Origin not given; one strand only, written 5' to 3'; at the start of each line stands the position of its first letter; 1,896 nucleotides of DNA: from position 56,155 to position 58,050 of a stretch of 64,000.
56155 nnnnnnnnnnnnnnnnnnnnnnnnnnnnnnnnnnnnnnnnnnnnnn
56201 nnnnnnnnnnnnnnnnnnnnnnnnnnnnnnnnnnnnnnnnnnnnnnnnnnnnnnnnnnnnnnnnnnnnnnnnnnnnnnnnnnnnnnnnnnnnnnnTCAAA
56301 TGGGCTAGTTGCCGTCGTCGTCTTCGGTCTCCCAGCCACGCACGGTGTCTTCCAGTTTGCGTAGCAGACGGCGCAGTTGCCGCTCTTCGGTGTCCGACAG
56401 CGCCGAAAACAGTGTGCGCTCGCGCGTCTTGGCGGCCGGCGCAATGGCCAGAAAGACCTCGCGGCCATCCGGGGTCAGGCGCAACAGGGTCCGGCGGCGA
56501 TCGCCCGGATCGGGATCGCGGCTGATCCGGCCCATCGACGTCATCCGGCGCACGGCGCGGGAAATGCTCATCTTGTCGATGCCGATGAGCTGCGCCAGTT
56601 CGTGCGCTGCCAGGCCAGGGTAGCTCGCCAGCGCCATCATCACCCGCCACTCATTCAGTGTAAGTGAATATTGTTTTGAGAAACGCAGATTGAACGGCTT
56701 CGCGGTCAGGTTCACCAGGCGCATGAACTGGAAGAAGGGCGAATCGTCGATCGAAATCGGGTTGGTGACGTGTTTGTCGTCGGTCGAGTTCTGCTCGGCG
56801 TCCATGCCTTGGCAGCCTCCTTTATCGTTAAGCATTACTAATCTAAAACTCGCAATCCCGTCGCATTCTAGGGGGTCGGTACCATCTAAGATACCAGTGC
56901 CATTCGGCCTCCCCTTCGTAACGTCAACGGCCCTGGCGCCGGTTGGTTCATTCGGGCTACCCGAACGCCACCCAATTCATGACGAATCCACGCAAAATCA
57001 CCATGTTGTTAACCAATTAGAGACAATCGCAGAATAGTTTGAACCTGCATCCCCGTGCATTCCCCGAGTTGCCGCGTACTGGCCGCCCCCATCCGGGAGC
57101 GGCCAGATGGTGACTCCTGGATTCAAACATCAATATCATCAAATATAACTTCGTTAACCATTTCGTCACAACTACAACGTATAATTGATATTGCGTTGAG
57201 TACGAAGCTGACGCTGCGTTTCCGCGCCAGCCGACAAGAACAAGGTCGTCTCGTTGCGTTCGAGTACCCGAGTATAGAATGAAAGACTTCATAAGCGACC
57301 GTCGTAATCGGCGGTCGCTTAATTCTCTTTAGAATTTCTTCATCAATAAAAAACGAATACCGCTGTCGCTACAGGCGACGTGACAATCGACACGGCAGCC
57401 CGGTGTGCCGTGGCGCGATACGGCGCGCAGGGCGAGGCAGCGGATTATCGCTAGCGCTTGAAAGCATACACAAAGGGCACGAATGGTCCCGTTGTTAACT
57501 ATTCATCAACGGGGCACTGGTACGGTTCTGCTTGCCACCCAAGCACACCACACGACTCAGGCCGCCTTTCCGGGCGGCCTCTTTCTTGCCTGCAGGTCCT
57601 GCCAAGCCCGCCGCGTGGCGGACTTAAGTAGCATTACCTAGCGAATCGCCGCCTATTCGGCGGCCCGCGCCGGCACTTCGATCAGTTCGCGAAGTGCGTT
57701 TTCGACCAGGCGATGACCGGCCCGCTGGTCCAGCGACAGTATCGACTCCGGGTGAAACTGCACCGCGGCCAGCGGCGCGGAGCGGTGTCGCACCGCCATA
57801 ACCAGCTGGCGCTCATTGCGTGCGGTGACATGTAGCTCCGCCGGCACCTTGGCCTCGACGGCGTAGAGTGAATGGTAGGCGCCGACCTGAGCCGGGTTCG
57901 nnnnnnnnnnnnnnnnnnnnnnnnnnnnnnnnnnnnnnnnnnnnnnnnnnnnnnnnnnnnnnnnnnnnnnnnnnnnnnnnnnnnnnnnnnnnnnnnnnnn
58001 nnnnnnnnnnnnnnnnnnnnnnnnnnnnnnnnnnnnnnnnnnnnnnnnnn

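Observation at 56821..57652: Low-GC 0.83-kb non-coding island with bordering direct repeats, GTTAAC-centred motif copies, nested hairpins and plus-strand terminators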

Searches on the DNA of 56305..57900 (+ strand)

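Call 5: search_rna_families(source=window, start=56600, end=57900, threshold=evalue, max_evalue=10, show_alignments=3)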
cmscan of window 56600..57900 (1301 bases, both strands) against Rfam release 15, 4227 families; matches with E-value up to 10: 8.
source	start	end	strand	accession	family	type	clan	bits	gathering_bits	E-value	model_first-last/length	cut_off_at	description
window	57511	57587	+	RF02651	SorY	Gene; sRNA;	-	19.4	111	0.36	1-83/83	no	Singlet oxygen resistance RNA Y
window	57565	57672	-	RF03006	M23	Gene; sRNA;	-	18.8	41.2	1.3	1-53/53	no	M23 RNA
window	57504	57587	+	RF01859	Phe_leader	Cis-reg; leader;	-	18.8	55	3.5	1-125/125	no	Phenylalanine leader peptide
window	56789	56880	+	RF01720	Pseudomon-Rho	Cis-reg;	-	18.2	45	6.9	1-102/102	no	Pseudomon-Rho RNA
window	57079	57106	+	RF00382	DnaX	Cis-reg; frameshift_element;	-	17.7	35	0.47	33-60/65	no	DnaX ribosomal frameshifting element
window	57556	57711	-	RF02886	npcTB_6715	Gene; sRNA;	-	13.6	72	0.98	1-212/212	no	Mycobacterium sRNA 6715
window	57030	57113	+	RF02631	Hrs13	Gene; sRNA;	-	13.3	52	4.1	1-82/82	no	Hfq-regulated sRNA 13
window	57559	57580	+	RF00126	ryfA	Gene; sRNA;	-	12.4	80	2.2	270-291/296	no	ryfA RNA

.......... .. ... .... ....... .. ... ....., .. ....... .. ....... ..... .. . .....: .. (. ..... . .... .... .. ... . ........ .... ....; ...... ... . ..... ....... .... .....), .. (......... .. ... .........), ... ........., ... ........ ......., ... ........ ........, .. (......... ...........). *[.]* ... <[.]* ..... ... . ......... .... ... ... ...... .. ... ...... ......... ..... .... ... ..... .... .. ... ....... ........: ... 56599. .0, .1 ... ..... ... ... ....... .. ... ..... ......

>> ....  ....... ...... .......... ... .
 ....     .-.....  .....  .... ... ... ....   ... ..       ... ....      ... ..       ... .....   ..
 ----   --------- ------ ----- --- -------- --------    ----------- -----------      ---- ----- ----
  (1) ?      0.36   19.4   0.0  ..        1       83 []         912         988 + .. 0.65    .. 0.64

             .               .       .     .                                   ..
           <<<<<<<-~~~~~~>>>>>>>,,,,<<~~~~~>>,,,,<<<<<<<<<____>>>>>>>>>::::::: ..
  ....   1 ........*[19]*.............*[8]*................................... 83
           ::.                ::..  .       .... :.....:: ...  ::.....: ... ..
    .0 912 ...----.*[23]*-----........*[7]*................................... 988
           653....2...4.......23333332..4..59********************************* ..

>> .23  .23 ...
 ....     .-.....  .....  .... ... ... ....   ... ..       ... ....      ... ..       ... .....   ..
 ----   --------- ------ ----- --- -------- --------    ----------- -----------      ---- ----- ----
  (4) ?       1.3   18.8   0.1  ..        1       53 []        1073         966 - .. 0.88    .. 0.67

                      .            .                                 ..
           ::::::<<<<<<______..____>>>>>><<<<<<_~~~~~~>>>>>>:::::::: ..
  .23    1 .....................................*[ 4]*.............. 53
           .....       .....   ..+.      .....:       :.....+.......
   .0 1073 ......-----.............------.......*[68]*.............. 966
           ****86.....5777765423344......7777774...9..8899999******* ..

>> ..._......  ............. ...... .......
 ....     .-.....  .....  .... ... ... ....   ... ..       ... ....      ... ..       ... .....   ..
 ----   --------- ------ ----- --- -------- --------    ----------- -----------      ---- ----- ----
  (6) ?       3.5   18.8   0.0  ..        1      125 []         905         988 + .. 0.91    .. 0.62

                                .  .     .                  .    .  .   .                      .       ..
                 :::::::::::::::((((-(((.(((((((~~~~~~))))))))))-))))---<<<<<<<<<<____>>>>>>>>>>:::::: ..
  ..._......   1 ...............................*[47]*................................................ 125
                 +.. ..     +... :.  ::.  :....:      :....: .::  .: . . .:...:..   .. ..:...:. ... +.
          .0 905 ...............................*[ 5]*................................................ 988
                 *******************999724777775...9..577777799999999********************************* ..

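Call 44: search_dna_similar(query=window:56806-57652:+, collection=plasmids, mode=distant, max_evalue=0.01, max_rows=10)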
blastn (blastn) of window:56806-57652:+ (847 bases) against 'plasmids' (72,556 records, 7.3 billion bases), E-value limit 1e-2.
No match.

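Call 45: search_dna_similar(query=window:56806-57652:+, collection=phages, mode=distant, max_evalue=0.01, max_rows=10)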
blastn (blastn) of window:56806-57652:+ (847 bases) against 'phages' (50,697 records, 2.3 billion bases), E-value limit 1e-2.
No match.
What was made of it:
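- There are no plasmid or phage matches (calls 44, 45).
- Tried and rejected: Plasmid and phage collections: BLASTN of the gap gave no match (calls 44, 45).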

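Call 69: search_rna_families(source=L001, start=2700, end=3560, threshold=evalue, max_evalue=10)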
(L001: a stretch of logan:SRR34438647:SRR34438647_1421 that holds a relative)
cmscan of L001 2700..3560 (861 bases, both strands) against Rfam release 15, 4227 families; matches with E-value up to 10: 13.
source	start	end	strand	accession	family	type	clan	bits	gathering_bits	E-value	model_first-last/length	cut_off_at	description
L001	3258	3282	+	RF03900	mir-9242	Gene; miRNA;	-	20.7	62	0.88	1-66/66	no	mir-9242 microRNA precursor family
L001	2787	2863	-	RF01859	Phe_leader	Cis-reg; leader;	-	19.6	55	1.6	1-125/125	no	Phenylalanine leader peptide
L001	2779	2846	-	RF00519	suhB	Gene; sRNA;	CL00108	17.3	41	0.78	1-77/77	no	Makes More Granules Regulator RNA (mmgR)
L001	2789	2848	-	RF01388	isrD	Gene; sRNA;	-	16.4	37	2.1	1-51/51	no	isrD Hfq binding RNA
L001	3528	3557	-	RF01330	CRISPR-DR16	Gene; CRISPR;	-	16.3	35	1.4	1-37/37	no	CRISPR RNA direct repeat element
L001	2786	2835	-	RF02066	STnc320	Gene; sRNA;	-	15.9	50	4.7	1-55/55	no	Salmonella enterica sRNA STnc320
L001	3039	3104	-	RF02226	sX7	Gene; sRNA;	-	15.5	55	2.9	1-95/95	no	Xanthomonas sRNA sX7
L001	2784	2816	-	RF00489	ctRNA_p42d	Gene; antisense;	-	15.3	50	4.2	1-46/46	no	ctRNA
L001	2794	2814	-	RF02069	STnc70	Gene; sRNA;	-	15.2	40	2.3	118-138/149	no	Enterobacterial sRNA STnc70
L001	2762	2818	+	RF02985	ftsZ-DE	Gene; sRNA;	-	15.1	72.2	4.4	1-69/69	no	ftsZ-DE RNA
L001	3181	3283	-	RF01929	bxd_1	Gene; lncRNA;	-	14.9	75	1.3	1-86/86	no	Bithoraxoid conserved region 1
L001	2789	2900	-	RF00126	ryfA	Gene; sRNA;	-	14.2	80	0.43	1-296/296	no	ryfA RNA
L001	2791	2830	-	RF02985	ftsZ-DE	Gene; sRNA;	-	13.7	72.2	9.4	1-69/69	no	ftsZ-DE RNA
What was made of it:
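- All weak Rfam sRNA-like hits at T2 in L001 lie on that same strand (call 69).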

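Call 70: search_rna_families(source=L010, start=7140, end=8020, threshold=evalue, max_evalue=10)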
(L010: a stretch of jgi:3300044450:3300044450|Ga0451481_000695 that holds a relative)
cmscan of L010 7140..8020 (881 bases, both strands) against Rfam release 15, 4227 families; matches with E-value up to 10: 2.
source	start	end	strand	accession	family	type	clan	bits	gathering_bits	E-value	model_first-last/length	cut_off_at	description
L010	7227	7260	-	RF01390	isrG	Gene; sRNA;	-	10.1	100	3.3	1-279/279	no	isrG Hfq binding RNA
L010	7495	7529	-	RF01390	isrG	Gene; sRNA;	-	8.6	100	9.1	1-279/279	no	isrG Hfq binding RNA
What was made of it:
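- On Any Rfam 15 RNA family: No family recurs in all three lineages (calls 5, 69, 70).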
